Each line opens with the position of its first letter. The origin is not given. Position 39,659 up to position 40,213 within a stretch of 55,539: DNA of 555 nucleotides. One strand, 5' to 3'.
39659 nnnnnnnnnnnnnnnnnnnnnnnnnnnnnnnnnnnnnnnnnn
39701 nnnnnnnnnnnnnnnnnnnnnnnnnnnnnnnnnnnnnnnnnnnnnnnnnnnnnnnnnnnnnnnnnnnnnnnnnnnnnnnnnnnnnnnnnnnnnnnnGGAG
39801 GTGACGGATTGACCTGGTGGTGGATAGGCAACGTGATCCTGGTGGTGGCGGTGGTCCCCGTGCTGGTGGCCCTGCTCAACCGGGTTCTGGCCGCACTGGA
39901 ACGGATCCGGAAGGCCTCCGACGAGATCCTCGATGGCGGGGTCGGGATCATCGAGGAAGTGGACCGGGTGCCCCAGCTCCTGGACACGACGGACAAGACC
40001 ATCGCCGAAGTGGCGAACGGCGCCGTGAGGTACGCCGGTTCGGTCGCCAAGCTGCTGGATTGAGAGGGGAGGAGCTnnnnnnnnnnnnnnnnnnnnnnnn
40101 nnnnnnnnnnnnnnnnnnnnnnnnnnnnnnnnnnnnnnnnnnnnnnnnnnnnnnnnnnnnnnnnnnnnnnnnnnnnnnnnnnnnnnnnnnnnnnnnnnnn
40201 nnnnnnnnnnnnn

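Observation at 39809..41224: Five tandem, tightly packed paralogous single-pass membrane mini-proteins attached to the form I CO-dehydrogenase operon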

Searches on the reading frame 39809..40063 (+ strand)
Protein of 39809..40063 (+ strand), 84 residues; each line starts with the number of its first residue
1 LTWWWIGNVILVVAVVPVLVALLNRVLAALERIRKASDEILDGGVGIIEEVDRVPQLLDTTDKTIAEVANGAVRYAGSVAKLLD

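Call 3: search_protein_families(library=pfam, proteins=[window:39809-40063:+], max_evalue=10)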
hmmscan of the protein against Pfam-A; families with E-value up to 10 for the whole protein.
window:39809-40063:+ (84 aa): 1 family
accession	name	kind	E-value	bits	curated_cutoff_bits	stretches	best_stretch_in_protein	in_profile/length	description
PF11026.13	DUF2721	-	0.067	13.5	28.3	1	9-41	5-37/129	Protein of unknown function (DUF2721)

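Call 4: search_protein_families(library=ncbifam, proteins=[window:39809-40063:+], max_evalue=10)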
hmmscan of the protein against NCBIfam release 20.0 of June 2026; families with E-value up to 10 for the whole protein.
window:39809-40063:+ (84 aa): 0 families

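Call 16: find_related_loci(query=A1, collection=genome_contigs, flank=10000)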
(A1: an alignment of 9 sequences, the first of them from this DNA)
Query A1 (84 aa) in genome_contigs; peptide patterns used: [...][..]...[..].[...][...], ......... (x = any residue, [..] = any of these).
600 stretches matched a pattern (row limit reached: there are more); 491 encode a relative of the query (tblastn E <= 1e-3); the best 80 are kept; 80 distinct loci.
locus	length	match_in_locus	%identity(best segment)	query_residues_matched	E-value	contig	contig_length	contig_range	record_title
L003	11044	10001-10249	83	1-83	2e-40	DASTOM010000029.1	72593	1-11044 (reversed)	MAG TPA_asm: Acidimicrobiia bacterium isolate SMAG_U2170 k141_863698, whole genome shotgun sequence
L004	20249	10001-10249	82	1-83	3e-39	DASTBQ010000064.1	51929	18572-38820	MAG TPA_asm: Acidimicrobiia bacterium isolate SMAG_U770 k141_1086142, whole genome shotgun sequence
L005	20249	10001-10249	82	1-83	3e-38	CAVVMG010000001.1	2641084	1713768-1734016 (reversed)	MAG: uncultured Acidobacteriota bacterium isolate MFD09267.bin.1.92 genome assembly, contig: contig_11550, whole genome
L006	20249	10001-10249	73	1-83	8e-35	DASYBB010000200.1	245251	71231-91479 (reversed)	MAG TPA_asm: Streptosporangiaceae bacterium isolate SMAG_U4896 k141_867592, whole genome shotgun sequence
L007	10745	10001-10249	73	1-83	1e-33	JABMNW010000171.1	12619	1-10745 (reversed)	MAG: Acidimicrobiaceae bacterium isolate bin.158 k141_5874076, whole genome shotgun sequence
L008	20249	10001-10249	71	1-83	1e-32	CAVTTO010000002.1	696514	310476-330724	MAG: uncultured Actinomycetota bacterium isolate MFD05088.bin.2.45 genome assembly, contig: contig_13245, whole genome s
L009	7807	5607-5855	72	1-83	2e-32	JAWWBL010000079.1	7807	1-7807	MAG: Acidimicrobiia bacterium isolate HN16.bin.10 k141_193852_length_7807_cov_104.8903, whole genome shotgun sequence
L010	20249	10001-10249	72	1-83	1e-32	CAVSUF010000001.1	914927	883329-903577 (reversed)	MAG: uncultured Actinomycetota bacterium isolate MFD02671.bin.2.19 genome assembly, contig: contig_11022, whole genome s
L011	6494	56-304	69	1-83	3e-32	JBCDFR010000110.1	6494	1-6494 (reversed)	MAG: Actinomycetota bacterium isolate P01_H01_bin.113 k141_3314689_length_6494_cov_22.0000, whole genome shotgun sequenc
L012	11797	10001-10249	69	1-83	7e-32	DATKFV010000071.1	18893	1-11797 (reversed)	MAG TPA_asm: Streptosporangiaceae bacterium isolate SMAG_U14534 k141_1082184, whole genome shotgun sequence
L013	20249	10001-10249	71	1-83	5e-32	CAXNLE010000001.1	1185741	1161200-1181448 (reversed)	MAG: Ilumatobacteraceae bacterium isolate ME-04may21-LR-033 genome assembly, contig: ME-04may21-LR-C20, whole genome sho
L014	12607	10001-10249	71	1-83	4e-32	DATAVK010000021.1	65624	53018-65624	MAG TPA_asm: Mycobacteriales bacterium isolate SMAG_U5597 k141_194603, whole genome shotgun sequence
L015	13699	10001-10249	70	1-83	6e-32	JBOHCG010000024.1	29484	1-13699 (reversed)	MAG: Streptosporangiaceae bacterium isolate SE1511_metabat2.bin.10_sub NODE_187_length_29484_cov_2.574820, whole genome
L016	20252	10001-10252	69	1-84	7e-32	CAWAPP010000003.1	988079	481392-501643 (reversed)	MAG: uncultured Actinomycetota bacterium isolate MFD04463.bin.2.107 genome assembly, contig: contig_27791, whole genome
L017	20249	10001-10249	71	1-83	1e-31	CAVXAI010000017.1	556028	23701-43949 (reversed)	MAG: uncultured Acidimicrobiales bacterium isolate MFD05176.bin.2.218 genome assembly, contig: contig_3895, whole genome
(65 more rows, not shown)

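Call 24: find_homologous_proteins(query=A1, max_evalue=0.001)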
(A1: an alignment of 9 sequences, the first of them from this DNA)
Query A1 (9 sequences) (84 aa, profile of the alignment): 6437 proteins with E <= 0.001 among 8000 candidates; the best 120 are listed.
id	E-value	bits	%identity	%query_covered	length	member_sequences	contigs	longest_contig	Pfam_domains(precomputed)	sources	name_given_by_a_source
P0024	1.4e-42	161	78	99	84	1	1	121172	-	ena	-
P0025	1.8e-42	161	75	99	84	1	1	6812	-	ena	-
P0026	1.8e-42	161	75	99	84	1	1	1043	-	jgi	-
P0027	1.9e-42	161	81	99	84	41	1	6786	-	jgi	jgi:hypothetical protein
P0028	2.5e-42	161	72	99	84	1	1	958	-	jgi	jgi:hypothetical protein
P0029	2.6e-42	161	72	99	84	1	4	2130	-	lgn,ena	-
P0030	2.8e-42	160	80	99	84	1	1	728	-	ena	-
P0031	2.8e-42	160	73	99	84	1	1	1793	-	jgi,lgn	jgi:hypothetical protein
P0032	2.9e-42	160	73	99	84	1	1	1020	-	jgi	jgi:hypothetical protein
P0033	3.1e-42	160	76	99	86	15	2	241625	-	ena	-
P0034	3.5e-42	160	76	99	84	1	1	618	-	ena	-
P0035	3.6e-42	160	80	99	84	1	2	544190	-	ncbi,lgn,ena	-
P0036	3.9e-42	160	78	99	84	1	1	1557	-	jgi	jgi:hypothetical protein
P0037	4.1e-42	160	81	99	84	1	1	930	-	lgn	-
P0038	4.8e-42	160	75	99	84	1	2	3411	-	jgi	jgi:hypothetical protein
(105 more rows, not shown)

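Call 25: search_dna_similar(query=window:39809-40060:+, collection=plasmids, mode=protein, max_evalue=0.001, max_rows=30)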
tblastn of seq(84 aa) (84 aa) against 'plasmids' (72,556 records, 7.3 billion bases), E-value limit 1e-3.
No match.

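Call 39: search_solved_structures(query=A2, max_evalue=10)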
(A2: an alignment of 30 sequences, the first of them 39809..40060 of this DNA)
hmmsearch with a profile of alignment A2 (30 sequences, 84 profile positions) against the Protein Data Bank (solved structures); distinct sequences matched with E-value up to 10: 2.
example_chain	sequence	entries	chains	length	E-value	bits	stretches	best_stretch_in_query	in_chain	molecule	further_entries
9lw6_A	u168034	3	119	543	0.77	13.4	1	22-59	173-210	Phage capsid-like C-terminal domain-containing protein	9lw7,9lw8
6u8y_G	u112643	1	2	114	2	12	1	8-82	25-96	Monovalent cation/H+ antiporter subunit C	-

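Call 41: predict_structure(alignment_id=A2)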
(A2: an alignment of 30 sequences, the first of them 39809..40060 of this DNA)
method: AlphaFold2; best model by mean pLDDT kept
length: 84 residues; sequences in the alignment: 30
mean_pLDDT: 91.3   pTM: 0.46
mean pLDDT of the five models: 91.3, 88.1, 86.1, 83.5, 81.2
residues with pLDDT >= 90: 56; 70-90: 27; 50-70: 1; < 50: 0
segments of 3 or more residues with pLDDT < 50: none
pLDDT, mean of each block of 10 residues (from residue 1): 90 96 98 96 90 89 91 86 74
secondary structure, 60 per line:
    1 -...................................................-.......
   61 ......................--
elements in order: H2-52 H54-82

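Call 42: search_protein_representatives(alignment_id=A2)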
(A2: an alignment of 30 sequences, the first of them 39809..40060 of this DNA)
Query: 30 sequences, 84 profile positions. Proteins with E-value up to 0.001 (for the whole library): 295; up to 1e-10: 110; up to 1e-30: 5. The best 150 are listed.
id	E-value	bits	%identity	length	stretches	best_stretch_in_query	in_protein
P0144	2.8e-40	152.6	-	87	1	1-83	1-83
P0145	6.6e-35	135.4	-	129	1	1-79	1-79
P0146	3.1e-32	126.9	-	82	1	3-84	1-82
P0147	4.8e-31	123.0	-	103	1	1-75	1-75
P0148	9.3e-31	122.1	-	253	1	19-84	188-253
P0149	2.0e-30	121.0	-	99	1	1-66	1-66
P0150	1.7e-29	118.1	-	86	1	1-67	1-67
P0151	1.1e-28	115.4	-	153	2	1-60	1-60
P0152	1.5e-27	111.8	-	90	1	3-67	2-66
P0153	5.5e-27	110.0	-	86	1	1-63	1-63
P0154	7.1e-27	109.7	-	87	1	1-83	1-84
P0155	4.5e-26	107.1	-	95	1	1-69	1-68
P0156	5.9e-25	103.6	-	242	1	1-68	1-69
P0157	6.3e-25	103.4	-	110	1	1-63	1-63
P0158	2.3e-24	101.7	-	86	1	1-80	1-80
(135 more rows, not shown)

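Call 45: find_homologous_proteins(query=A7, max_evalue=0.001)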
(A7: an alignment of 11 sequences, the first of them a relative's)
Query A7 (11 sequences) (82 aa, profile of the alignment): 1907 proteins with E <= 0.001 among 6098 candidates; the best 120 are listed.
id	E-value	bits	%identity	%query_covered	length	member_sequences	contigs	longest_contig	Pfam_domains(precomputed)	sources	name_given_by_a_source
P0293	2.5e-30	122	48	100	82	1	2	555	-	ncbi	-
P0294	3.3e-30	122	51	100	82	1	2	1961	-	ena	-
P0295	2.3e-29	119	74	100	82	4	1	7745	-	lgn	-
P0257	2.6e-29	119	61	100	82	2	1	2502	-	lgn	-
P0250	4.2e-29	119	100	100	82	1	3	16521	-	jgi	jgi:integral membrane sensor domain MASE1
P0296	7.9e-29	118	88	100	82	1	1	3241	-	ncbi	-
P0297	1.2e-28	117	48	100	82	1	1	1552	-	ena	-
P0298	1.2e-28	117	48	100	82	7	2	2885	-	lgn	-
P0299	2.6e-28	116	39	100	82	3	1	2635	-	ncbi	-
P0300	2.6e-28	116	93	100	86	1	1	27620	-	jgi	jgi:hypothetical protein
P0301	3.3e-28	116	46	100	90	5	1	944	-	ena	-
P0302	3.4e-28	116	76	100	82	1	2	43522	-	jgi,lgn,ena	-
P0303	3.4e-28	116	73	100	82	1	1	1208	-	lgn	-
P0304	3.5e-28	116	88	100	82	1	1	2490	-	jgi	jgi:uncharacterized membrane protein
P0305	3.7e-28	116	85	100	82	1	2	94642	-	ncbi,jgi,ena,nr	ncbi:MAG: hypothetical protein JO309_15815 [Pseudonocardiales bacterium]|nr:hypothetical protein [Ps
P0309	5.8e-28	115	82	100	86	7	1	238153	-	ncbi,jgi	ncbi:MAG: hypothetical protein WBF75_00565 [Pseudonocardiaceae bacterium]|jgi:hypothetical protein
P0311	6.6e-28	115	51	100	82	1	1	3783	-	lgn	-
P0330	2.8e-27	113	74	100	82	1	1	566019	-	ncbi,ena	-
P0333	3.2e-27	113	46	100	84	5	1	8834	-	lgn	-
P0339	4.8e-27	112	48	100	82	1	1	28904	-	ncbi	ncbi:MAG: hypothetical protein ABR575_05170 [Actinomycetota bacterium]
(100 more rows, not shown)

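Call 46: find_encoding_contigs(protein=P0309, flank=10000, max_places=2)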
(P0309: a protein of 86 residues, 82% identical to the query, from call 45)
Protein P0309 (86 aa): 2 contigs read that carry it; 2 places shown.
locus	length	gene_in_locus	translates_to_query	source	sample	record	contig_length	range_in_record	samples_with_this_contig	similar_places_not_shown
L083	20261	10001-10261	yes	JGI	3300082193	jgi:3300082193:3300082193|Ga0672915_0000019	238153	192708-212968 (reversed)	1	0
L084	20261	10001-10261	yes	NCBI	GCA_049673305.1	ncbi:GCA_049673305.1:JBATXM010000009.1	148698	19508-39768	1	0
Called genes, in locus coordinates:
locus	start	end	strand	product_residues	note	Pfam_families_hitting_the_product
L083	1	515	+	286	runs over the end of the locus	PF13384:HTH_23, PF13518:HTH_28, PF13551:HTH_29, PF13565:HTH_32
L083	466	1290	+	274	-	PF00702:Hydrolase, PF12710:HAD (weak), PF13419:HAD_2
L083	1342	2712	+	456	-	PF00070:Pyr_redox (faint), PF07992:Pyr_redox_2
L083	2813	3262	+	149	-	-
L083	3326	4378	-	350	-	PF01008:IF-2B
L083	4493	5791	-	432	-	PF00285:Citrate_synt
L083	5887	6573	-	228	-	PF01243:PNPOx_N, PF10590:PNP_phzG_C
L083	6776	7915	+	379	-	PF00285:Citrate_synt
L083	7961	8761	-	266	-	PF01872:RibD_C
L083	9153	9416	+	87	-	-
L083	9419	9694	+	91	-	-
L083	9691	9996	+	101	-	-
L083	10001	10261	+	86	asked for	-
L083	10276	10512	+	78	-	-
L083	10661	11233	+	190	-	-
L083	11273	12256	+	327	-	PF00005:ABC_tran, PF13304:AAA_21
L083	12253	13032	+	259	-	PF02405:MlaE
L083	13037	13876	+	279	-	PF02405:MlaE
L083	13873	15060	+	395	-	PF02470:MlaD, PF11887:Mce4_CUP1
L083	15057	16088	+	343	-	PF02470:MlaD, PF11887:Mce4_CUP1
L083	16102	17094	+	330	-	PF02470:MlaD, PF11887:Mce4_CUP1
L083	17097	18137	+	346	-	PF02470:MlaD, PF11887:Mce4_CUP1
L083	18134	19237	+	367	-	PF02470:MlaD, PF11887:Mce4_CUP1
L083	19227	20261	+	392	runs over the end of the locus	PF02470:MlaD, PF11887:Mce4_CUP1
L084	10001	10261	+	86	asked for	-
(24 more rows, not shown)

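Call 47: find_encoding_contigs(protein=P0339, flank=10000, max_places=2)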
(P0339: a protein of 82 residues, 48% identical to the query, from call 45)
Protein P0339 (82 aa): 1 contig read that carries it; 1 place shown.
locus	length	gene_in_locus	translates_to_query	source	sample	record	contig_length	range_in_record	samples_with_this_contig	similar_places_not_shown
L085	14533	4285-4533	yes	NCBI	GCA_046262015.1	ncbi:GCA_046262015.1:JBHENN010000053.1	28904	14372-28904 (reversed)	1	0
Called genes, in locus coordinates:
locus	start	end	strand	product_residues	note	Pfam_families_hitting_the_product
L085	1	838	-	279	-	PF13580:SIS_2 (weak)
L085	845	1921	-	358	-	PF00586:AIRS, PF02769:AIRS_C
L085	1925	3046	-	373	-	PF01924:HypD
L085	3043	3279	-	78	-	PF01455:HupF_HypC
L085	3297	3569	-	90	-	PF01455:HupF_HypC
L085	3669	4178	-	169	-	-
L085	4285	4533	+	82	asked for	-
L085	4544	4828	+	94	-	-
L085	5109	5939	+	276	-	PF03992:ABM (faint)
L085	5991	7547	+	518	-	PF13191:AAA_16 (weak), PF00004:AAA, PF17862:AAA_lid_3, PF01434:Peptidase_M41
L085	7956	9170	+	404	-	PF13088:BNR_2 (faint), PF02012:BNR (faint)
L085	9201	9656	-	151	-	-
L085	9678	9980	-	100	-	PF01656:CbiA, PF02374:ArsA_ATPase (weak), PF13614:AAA_31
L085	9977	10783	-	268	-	PF03099:BPL_LplA_LipB (weak), PF02237:BPL_C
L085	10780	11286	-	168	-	-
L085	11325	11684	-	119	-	-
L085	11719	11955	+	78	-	-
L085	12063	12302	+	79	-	-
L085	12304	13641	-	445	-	PF00515:TPR_1 (faint), PF14938:SNAP (faint), PF07719:TPR_2 (faint), PF13181:TPR_8 (faint), PF13432:TPR_16, PF13424:TPR_12 (weak)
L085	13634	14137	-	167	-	PF01750:HycI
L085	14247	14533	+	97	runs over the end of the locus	-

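Call 50: find_encoding_contigs(protein=P0330, flank=10000, max_places=1)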
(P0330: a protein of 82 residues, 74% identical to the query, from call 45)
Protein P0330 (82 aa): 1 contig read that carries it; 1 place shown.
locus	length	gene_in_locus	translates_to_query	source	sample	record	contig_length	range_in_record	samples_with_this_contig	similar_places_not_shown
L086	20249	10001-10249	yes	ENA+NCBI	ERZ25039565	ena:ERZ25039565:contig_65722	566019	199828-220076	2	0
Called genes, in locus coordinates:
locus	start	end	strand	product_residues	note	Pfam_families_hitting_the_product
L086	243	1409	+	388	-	PF06441:EHN, PF00561:Abhydrolase_1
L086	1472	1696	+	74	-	-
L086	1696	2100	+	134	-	-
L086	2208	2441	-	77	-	-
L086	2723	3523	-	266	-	PF04454:Linocin_M18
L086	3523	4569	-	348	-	PF04261:Dyp_perox_N, PF20628:Dyp_perox_C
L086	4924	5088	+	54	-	-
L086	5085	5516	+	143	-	PF01135:PCMT (weak), PF13489:Methyltransf_23, PF05175:MTS (faint), PF13847:Methyltransf_31, PF08241:Methyltransf_11, PF08242:Methyltransf_12, PF13649:Methyltransf_25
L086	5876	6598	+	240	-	-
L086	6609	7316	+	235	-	-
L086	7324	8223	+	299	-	PF23991:DUF7310 (faint)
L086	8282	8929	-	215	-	-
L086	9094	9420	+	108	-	-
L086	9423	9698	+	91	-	-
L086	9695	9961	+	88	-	-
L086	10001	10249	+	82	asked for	-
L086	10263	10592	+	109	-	-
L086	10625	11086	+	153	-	PF14325:DUF4383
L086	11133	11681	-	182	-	-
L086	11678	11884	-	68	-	-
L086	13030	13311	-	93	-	PF13577:SnoaL_4 (weak), PF12680:SnoaL_2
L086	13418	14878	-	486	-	PF01565:FAD_binding_4, PF08031:BBE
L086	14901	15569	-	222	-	PF13424:TPR_12 (faint)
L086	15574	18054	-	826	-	PF03704:BTAD, PF13191:AAA_16, PF13401:AAA_22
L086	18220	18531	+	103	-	-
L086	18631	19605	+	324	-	PF06719:AraC_N, PF00165:HTH_AraC (weak), PF12833:HTH_18, PF00165:HTH_AraC (weak)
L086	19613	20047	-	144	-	-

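Call 51: find_encoding_contigs(protein=P0333, flank=10000, max_places=1)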
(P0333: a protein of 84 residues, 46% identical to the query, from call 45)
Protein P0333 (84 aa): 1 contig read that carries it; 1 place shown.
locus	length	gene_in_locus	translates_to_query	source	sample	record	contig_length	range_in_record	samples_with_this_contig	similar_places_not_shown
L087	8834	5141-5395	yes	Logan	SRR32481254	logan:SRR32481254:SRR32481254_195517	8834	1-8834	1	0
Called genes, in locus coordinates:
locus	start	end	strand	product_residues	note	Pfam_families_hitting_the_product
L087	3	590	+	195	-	?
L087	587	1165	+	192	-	PF01106:NifU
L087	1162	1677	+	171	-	-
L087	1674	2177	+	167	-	PF01750:HycI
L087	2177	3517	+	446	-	PF13424:TPR_12 (faint), PF00515:TPR_1 (faint), PF13181:TPR_8 (faint)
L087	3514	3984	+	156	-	-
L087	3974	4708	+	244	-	-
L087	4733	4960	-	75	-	-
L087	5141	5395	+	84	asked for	-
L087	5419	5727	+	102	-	-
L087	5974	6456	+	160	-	PF04542:Sigma70_r2, PF08281:Sigma70_r4_2, PF04545:Sigma70_r4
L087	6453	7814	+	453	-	-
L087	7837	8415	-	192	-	PF00226:DnaJ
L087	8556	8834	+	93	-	?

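Call 54: find_related_loci(query=A8, collection=metagenome_contigs, flank=10000)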
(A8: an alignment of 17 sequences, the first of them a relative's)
Query A8 (82 aa) in metagenome_contigs; peptide patterns used: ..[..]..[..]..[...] (x = any residue, [..] = any of these).
600 stretches matched a pattern (row limit reached: there are more); 528 encode a relative of the query (tblastn E <= 1e-3); the best 80 are kept; 80 distinct loci.
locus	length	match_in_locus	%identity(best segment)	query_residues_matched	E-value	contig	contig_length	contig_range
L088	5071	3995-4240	59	1-82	2e-29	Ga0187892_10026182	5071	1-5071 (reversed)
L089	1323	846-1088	60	1-81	7e-30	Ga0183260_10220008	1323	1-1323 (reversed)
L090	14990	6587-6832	61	1-82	7e-29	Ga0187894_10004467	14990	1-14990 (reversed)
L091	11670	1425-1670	62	1-82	1e-28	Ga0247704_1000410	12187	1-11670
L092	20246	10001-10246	57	1-81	2e-27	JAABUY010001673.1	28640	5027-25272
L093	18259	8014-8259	57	1-81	2e-27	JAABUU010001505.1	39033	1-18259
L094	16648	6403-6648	57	1-82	3e-27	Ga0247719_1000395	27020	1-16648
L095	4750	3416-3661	59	1-82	1e-26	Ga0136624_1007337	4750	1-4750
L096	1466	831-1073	53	1-81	8e-26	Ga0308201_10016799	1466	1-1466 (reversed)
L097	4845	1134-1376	52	1-81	6e-25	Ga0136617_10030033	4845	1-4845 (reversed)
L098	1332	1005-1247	53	1-81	5e-24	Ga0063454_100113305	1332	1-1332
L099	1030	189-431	53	1-81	3e-24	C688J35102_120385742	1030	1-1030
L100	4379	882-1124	52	1-81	9e-24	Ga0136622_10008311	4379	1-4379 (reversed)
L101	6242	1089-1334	51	1-82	2e-23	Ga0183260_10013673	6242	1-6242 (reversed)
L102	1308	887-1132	55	1-82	6e-23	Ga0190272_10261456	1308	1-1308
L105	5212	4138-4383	51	1-81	1e-22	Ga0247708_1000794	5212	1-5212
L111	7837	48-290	57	1-81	2e-21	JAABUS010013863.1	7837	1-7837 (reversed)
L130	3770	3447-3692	57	1-82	7e-19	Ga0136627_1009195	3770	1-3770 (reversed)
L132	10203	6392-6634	43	1-81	2e-18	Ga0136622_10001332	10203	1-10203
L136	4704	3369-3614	57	1-82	3e-17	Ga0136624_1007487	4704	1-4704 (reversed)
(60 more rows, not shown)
